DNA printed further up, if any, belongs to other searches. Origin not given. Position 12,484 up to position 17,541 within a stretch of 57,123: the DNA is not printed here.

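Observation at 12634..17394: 1,586-aa covalent fusion of a PA/M28 peptidase-like ectodomain to a complete FtsX/MacB-type permease, with no ABC ATPase nearby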

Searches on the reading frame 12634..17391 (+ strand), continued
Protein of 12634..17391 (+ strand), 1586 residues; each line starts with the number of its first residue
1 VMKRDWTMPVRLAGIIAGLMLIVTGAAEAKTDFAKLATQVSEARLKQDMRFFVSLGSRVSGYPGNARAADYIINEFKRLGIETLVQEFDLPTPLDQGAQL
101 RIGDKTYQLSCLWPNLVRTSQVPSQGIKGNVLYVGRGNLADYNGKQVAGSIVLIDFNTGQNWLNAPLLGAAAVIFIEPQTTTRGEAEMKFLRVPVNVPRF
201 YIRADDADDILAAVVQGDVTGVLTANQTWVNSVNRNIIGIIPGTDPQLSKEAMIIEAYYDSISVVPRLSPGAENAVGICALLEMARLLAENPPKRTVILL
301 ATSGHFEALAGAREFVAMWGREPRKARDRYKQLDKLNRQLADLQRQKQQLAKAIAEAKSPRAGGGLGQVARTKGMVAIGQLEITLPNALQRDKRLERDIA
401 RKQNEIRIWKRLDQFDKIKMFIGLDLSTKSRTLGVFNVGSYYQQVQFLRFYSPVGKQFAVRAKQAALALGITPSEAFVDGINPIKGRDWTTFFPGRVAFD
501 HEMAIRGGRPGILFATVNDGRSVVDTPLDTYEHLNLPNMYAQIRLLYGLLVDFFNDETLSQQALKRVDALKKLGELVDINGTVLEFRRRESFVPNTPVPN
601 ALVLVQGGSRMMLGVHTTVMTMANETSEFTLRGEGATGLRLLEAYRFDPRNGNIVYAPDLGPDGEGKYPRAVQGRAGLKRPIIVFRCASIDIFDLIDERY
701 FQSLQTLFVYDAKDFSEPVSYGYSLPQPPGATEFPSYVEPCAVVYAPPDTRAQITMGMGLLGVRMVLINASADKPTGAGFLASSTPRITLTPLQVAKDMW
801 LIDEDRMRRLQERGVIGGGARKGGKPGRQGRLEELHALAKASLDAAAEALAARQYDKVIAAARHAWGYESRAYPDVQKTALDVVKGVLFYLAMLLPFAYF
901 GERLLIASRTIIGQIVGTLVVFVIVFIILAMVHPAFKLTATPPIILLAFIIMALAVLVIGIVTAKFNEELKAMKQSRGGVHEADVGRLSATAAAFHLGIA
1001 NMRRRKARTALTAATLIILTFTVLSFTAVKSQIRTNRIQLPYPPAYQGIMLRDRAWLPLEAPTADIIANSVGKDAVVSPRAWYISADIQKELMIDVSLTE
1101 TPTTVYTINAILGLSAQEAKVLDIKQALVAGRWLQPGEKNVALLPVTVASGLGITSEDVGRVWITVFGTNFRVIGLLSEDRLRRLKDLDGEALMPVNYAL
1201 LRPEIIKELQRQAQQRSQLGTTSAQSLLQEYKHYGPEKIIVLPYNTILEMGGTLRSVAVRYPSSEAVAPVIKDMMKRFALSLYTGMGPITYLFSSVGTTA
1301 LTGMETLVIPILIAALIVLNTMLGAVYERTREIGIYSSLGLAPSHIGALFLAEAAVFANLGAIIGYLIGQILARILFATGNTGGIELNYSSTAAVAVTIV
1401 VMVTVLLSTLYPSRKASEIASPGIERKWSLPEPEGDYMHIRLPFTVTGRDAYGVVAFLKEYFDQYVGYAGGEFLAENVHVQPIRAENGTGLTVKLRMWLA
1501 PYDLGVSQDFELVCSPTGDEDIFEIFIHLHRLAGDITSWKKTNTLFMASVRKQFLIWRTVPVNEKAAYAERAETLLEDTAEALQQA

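Call 20: search_protein_families(library=pfam, proteins=[L039:14533-16563:+, L017:7892-9886:+, L047:3770-4501:+, L047:4578-5489:+, L085:16868-17869:+, L063:7354-7965:+, L085:18350-19033:+, L085:19137-19859:+, L027:7051-8376:+, L052:4854-5975:+], max_evalue=0.01)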
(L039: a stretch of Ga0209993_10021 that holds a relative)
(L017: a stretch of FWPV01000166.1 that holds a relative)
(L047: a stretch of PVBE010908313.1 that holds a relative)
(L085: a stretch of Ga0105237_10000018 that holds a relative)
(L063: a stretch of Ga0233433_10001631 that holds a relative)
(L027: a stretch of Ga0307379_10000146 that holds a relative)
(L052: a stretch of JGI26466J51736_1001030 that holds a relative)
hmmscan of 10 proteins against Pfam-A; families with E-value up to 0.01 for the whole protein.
L039:14533-16563:+ (677 aa): 0 families

L017:7892-9886:+ (665 aa): 2 families
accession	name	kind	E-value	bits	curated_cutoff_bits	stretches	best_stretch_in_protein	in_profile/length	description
PF20581.3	DUF6785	-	1.8e-122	409.9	25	1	27-522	4-498/498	Family of unknown function (DUF6785)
PF20580.3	DUF6784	-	2.4e-21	76.3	26.4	1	566-657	5-98/101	Domain of unknown function (DUF6784)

L047:3770-4501:+ (244 aa): 1 family
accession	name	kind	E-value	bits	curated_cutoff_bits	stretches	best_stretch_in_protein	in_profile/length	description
PF02687.27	FtsX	-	2.1e-21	76.6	25.5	1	117-236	3-120/120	FtsX-like permease C-terminal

L047:4578-5489:+ (304 aa): 5 families
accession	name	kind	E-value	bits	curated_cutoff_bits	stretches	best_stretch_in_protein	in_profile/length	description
PF00005.33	ABC_tran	-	1.1e-31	110.7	25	1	84-232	1-136/137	ABC transporter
PF02463.25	SMC_N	-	1.1e-06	28.7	40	1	204-278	136-212/220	RecF/RecN/SMC N terminal domain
PF13304.12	AAA_21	-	0.00019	22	27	0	199-267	232-302/304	AAA domain, putative AbiEii toxin, Type IV TA system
PF13555.12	AAA_29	-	0.00045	20.3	27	1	85-111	13-39/61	P-loop containing region of AAA domain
PF13248.11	Zn_ribbon_3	-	0.0045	16.9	27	0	25-37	3-14/26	zinc-ribbon domain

L085:16868-17869:+ (334 aa): 0 families

L063:7354-7965:+ (204 aa): 1 family
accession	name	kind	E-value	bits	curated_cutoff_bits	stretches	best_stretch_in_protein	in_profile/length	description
PF07456.16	Hpre_diP_synt_I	-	2.8e-31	108.9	30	1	46-188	1-144/147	Heptaprenyl diphosphate synthase component I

L085:18350-19033:+ (228 aa): 1 family
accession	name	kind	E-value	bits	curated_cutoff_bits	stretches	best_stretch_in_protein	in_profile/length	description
PF02687.27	FtsX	-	1.2e-15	58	25.5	1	100-220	3-120/120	FtsX-like permease C-terminal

L085:19137-19859:+ (241 aa): 9 families
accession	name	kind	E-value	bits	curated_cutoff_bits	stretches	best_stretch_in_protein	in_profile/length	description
PF00005.33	ABC_tran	-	1.5e-35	123.2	25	1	26-174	1-136/137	ABC transporter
PF02463.25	SMC_N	-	2.3e-07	30.9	40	1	141-220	131-212/220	RecF/RecN/SMC N terminal domain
PF13304.12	AAA_21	-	9.5e-06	26.3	27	0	41-59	4-22/304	AAA domain, putative AbiEii toxin, Type IV TA system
PF13555.12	AAA_29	-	1.6e-05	24.9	27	1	26-56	12-42/61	P-loop containing region of AAA domain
PF03193.22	RsgA_GTPase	-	0.0018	18.5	30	1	14-58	85-128/174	RsgA GTPase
PF13191.12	AAA_16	-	0.0022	19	32.6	1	30-73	18-52/167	AAA ATPase domain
PF09818.15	ABC_ATPase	-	0.0047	16.4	23.2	0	32-56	76-99/283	P-loop domain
PF00004.35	AAA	-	0.0068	17.3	21.2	0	156-211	49-115/131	ATPase family associated with various cellular activities (AAA)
PF13476.12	AAA_23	-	0.0069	17.5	27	0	39-56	22-39/201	AAA domain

L027:7051-8376:+ (442 aa): 2 families
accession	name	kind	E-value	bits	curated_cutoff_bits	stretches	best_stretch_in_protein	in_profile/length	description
PF00675.25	Peptidase_M16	-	3.2e-32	111.9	22.3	1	39-183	1-145/149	Insulinase (Peptidase family M16)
PF05193.26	Peptidase_M16_C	-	4e-27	95.7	23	1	193-370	2-179/181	Peptidase M16 inactive domain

L052:4854-5975:+ (374 aa): 4 families
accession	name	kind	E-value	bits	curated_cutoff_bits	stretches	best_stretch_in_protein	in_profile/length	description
PF01555.25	N6_N4_Mtase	-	1.7e-69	234.6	26.7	1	33-253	1-220/221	DNA methylase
PF18755.6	RAMA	-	1.6e-11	44.6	35.2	1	275-353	10-89/107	Restriction Enzyme Adenine Methylase Associated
PF01170.24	UPF0020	-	0.00038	20.7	22.3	0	208-240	22-54/197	RMKL-like, methyltransferase domain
PF03602.21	Cons_hypoth95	-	0.00059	20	24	0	19-49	98-131/182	Conserved hypothetical protein 95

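Call 37: search_protein_families(library=ncbifam, proteins=[L047:4578-5489:+, L085:19137-19859:+, L047:3770-4501:+, L039:14533-16563:+, L085:16868-17869:+, L017:7892-9886:+], max_evalue=0.001)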
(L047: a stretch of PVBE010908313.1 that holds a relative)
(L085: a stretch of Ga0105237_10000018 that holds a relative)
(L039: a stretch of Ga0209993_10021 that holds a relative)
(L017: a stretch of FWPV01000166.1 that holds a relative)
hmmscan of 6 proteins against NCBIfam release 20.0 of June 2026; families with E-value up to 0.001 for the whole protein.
L047:4578-5489:+ (304 aa): 188 families (the best 25 are shown)
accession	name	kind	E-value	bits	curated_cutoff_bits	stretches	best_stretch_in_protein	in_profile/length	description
TIGR02211.1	LolD_lipo_ex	equivalog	2e-66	223.7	307.75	1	64-282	1-219/221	lipoprotein-releasing ABC transporter ATP-binding protein LolD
NF007826.0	PRK10535.1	equivalog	2.4e-62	211.1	966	1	66-284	6-223/648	macrolide ABC transporter ATP-binding protein/permease MacB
NF038007.1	ABC_ATP_DarD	equivalog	2.1e-61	207.2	375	1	70-281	7-217/218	darobactin export ABC transporter ATP-binding protein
NF008639.0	PRK11629.1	equivalog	1.3e-60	204.7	360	1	63-282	5-224/234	lipoprotein-releasing ABC transporter ATP-binding protein LolD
NF007879.0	PRK10584.1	equivalog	4.1e-59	200.1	336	1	62-282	4-224/228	putative ABC transporter ATP-binding protein YbbA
TIGR02673.1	FtsE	equivalog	3.1e-57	193.7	264.85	1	71-280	8-213/214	cell division ATP-binding protein FtsE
TIGR02982.1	heterocyst_DevA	subfamily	1.4e-55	188.3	295.8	1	65-282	2-219/220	ABC exporter ATP-binding subunit, DevA family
TIGR03608.1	L_ocin_972_ABC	subfamily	2.1e-54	184.1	254.85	1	82-277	12-206/206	putative bacteriocin export ABC transporter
TIGR01186.1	proV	subfamily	1.6e-52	178.9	326.6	1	83-291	8-217/363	betaine/proline/choline family ABC transporter ATP-binding protein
NF040933.2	ABC_arch_GlcV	equivalog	6.8e-51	173.2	450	1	65-291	3-229/357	glucose ABC transporter ATP-binding protein GlcV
TIGR02314.1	ABC_MetN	equivalog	3.4e-49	167.7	499.7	1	67-281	4-218/343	methionine ABC transporter ATP-binding protein MetN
TIGR02315.1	ABC_phnC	equivalog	2.2e-48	164.8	266.1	1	65-283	2-225/243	phosphonate ABC transporter ATP-binding protein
NF006987.0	PRK09452.1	equivalog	1.7e-46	158.7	482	1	58-291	11-235/378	spermidine/putrescine ABC transporter ATP-binding protein PotA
TIGR03265.1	PhnT2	equivalog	1.7e-45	155.8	457.7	1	81-290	17-221/353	putative 2-aminoethylphosphonate ABC transporter ATP-binding protein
NF007027.0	PRK09493.1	equivalog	2.3e-45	154.9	379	1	81-283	14-215/240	glutamine ABC transporter ATP-binding protein GlnQ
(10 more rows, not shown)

L085:19137-19859:+ (241 aa): 190 families (the best 25 are shown)
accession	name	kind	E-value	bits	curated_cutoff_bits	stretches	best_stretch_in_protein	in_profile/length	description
TIGR02211.1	LolD_lipo_ex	equivalog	4.6e-71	238.9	307.75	1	6-225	1-220/221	lipoprotein-releasing ABC transporter ATP-binding protein LolD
NF007826.0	PRK10535.1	equivalog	7.8e-67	226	966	1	7-227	5-224/648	macrolide ABC transporter ATP-binding protein/permease MacB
NF008639.0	PRK11629.1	equivalog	6.1e-65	218.9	360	1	4-225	4-225/234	lipoprotein-releasing ABC transporter ATP-binding protein LolD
NF038007.1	ABC_ATP_DarD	equivalog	5.4e-64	215.7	375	1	23-223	18-217/218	darobactin export ABC transporter ATP-binding protein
NF007879.0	PRK10584.1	equivalog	2.3e-62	210.7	336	1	1-225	1-225/228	putative ABC transporter ATP-binding protein YbbA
TIGR02982.1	heterocyst_DevA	subfamily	1.9e-61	207.4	295.8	1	7-224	2-219/220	ABC exporter ATP-binding subunit, DevA family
TIGR02673.1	FtsE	equivalog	2.6e-59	200.5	264.85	1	21-222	13-213/214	cell division ATP-binding protein FtsE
TIGR03608.1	L_ocin_972_ABC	subfamily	1.3e-55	188.1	254.85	1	24-218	12-205/206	putative bacteriocin export ABC transporter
NF040933.2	ABC_arch_GlcV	equivalog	1.2e-54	185.6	450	1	7-233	3-229/357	glucose ABC transporter ATP-binding protein GlcV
TIGR02315.1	ABC_phnC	equivalog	3.6e-53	180.5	266.1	1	7-224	2-224/243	phosphonate ABC transporter ATP-binding protein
TIGR02314.1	ABC_MetN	equivalog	1.9e-52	178.4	499.7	1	7-224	2-219/343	methionine ABC transporter ATP-binding protein MetN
NF006987.0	PRK09452.1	equivalog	2e-51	174.9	482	1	3-233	14-235/378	spermidine/putrescine ABC transporter ATP-binding protein PotA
TIGR00968.1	3a0106s01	subfamily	2.8e-51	174.3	342.75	1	23-234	13-219/237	sulfate ABC transporter ATP-binding protein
TIGR01186.1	proV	subfamily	1.2e-49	169.4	326.6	1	25-233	8-217/363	betaine/proline/choline family ABC transporter ATP-binding protein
NF007027.0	PRK09493.1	equivalog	4.2e-49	167.1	379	1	22-229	13-219/240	glutamine ABC transporter ATP-binding protein GlnQ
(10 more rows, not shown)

L047:3770-4501:+ (244 aa): 9 families
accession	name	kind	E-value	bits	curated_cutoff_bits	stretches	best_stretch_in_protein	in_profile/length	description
NF007826.0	PRK10535.1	equivalog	1.9e-15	56.2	966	1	116-243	527-648/648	macrolide ABC transporter ATP-binding protein/permease MacB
TIGR02212.1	lolCE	equivalog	1e-12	47.8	362.45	1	118-243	270-411/411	lipoprotein-releasing ABC transporter permease subunit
NF008076.0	PRK10814.1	exception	6.1e-12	45.2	473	1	117-241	270-397/399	lipoprotein-releasing ABC transporter permease subunit LolC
NF008357.0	PRK11146.1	exception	2.3e-11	43.2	439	1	122-241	277-412/414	lipoprotein-releasing ABC transporter permease subunit LolE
TIGR02213.1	lolE_release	exception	5.3e-11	42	540.35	2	118-192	271-347/411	lipoprotein-releasing ABC transporter permease subunit LolE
TIGR03434.1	ADOP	subfamily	5.5e-11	41.3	622.3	1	119-243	686-803/803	ADOP family duplicated permease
NF038347.1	FtsX_Gpos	exception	1.3e-09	37.9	225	1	119-180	176-237/296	permease-like cell division protein FtsX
NF038346.1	FtsX_actino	exception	1.5e-08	34.4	250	1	116-225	185-299/308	permease-like cell division protein FtsX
TIGR00439.2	FtsX_Gneg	equivalog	3.7e-07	29.6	255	1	117-221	171-284/292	permease-like cell division protein FtsX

L039:14533-16563:+ (677 aa): 0 families

L085:16868-17869:+ (334 aa): 0 families

L017:7892-9886:+ (665 aa): 0 families
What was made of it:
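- Closest known: YbbAP-TesA. Same: The partner ATPase of the family scores 200-210 bits on the YbbA model (call 37).
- Closest known: LolCDE. Same: The best NCBIfam hit of the partner ATPase is LolD (call 37).
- The ATPase scores best against LolD, the MacB NBD, DarD, YbbA, FtsE and DevA (call 37). The partner ATPase scores higher on LolD and MacB than on FtsE (call 37).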

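Call 57: find_homologous_proteins(query=A6, max_evalue=1e-10)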
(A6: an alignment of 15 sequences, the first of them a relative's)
Query A6 (15 sequences) (244 aa, profile of the alignment): 7954 proteins with E <= 1e-10 among 8000 candidates; the best 120 are listed.
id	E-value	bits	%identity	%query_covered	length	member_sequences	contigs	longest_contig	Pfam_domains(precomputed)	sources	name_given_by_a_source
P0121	7.9e-104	364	63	90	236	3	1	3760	PF02687.28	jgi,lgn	-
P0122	7.5e-102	358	63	90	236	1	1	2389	PF02687.28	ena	-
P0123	3.2e-101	356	57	84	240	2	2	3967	PF02687.28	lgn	-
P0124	5.1e-101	355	63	90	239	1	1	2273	PF02687.28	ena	-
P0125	2.0e-100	353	60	83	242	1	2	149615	PF02687.28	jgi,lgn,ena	-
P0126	3.2e-100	352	62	90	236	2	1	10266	PF02687.28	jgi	jgi:putative ABC transport system permease protein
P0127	3.8e-100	352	62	73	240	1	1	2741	PF02687.28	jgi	-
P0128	5.9e-100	351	62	79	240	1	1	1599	PF02687.28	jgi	jgi:putative ABC transport system permease protein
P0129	7.2e-100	351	62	78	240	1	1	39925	PF02687.28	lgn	-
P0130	7.6e-100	351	61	79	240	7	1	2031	PF02687.28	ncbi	-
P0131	9.8e-100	351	63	90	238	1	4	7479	PF02687.28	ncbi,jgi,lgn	-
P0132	1.2e-99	350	54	94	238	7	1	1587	PF02687.28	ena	-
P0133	1.8e-99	350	59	79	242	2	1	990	PF02687.28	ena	-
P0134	2.1e-99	350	66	89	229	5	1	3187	PF02687.28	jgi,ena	-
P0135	2.7e-99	349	63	89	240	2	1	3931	PF02687.28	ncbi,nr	ncbi:MAG: FtsX-like permease family protein [Armatimonadetes bacterium]|nr:FtsX-like permease family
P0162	9.1e-98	344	56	94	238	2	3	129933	PF02687.28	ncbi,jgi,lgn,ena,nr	ncbi:MAG: FtsX-like permease family protein [candidate division WS1 bacterium]|jgi:predicted lysopho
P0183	4.9e-97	342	61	89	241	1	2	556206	PF02687.28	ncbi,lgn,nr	ncbi:MAG: FtsX-like permease family protein [Armatimonadetes bacterium]|nr:FtsX-like permease family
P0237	2.4e-95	336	63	89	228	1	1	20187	PF02687.28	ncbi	ncbi:MAG: ABC transporter permease [Candidatus Zipacnadales bacterium]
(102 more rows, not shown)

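Call 59: find_encoding_contigs(protein=P0237, flank=10000, max_places=2)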
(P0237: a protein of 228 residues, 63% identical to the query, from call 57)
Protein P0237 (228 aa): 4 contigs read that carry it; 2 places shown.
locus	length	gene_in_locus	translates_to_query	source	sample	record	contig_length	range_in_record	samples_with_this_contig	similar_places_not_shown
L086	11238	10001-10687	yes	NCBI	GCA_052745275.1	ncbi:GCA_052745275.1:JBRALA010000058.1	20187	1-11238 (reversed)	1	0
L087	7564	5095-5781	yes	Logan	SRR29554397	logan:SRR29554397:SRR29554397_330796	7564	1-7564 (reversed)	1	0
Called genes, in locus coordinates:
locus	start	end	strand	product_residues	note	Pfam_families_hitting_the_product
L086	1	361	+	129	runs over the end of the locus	PF01042:Ribonuc_L-PSP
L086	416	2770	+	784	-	-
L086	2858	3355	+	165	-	PF04677:CwfJ_C_1 (weak), PF11969:DcpS_C (weak), PF01230:HIT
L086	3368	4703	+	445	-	-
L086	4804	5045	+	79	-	-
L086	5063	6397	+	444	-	PF01547:SBP_bac_1, PF13416:SBP_bac_8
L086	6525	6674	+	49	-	-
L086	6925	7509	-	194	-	PF10502:Peptidase_S26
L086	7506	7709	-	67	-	-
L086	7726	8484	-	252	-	PF02654:CobS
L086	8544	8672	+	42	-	-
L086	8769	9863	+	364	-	PF03009:GDPD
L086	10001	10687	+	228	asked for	PF02687:FtsX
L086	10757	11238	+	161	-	PF00005:ABC_tran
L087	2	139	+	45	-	?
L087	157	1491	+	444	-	PF01547:SBP_bac_1, PF13416:SBP_bac_8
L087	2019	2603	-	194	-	PF10502:Peptidase_S26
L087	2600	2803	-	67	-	-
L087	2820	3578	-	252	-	PF02654:CobS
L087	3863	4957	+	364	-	PF03009:GDPD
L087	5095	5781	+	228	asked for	PF02687:FtsX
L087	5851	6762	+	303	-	PF00005:ABC_tran, PF02463:SMC_N (faint), PF13304:AAA_21 (faint)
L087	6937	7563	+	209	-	?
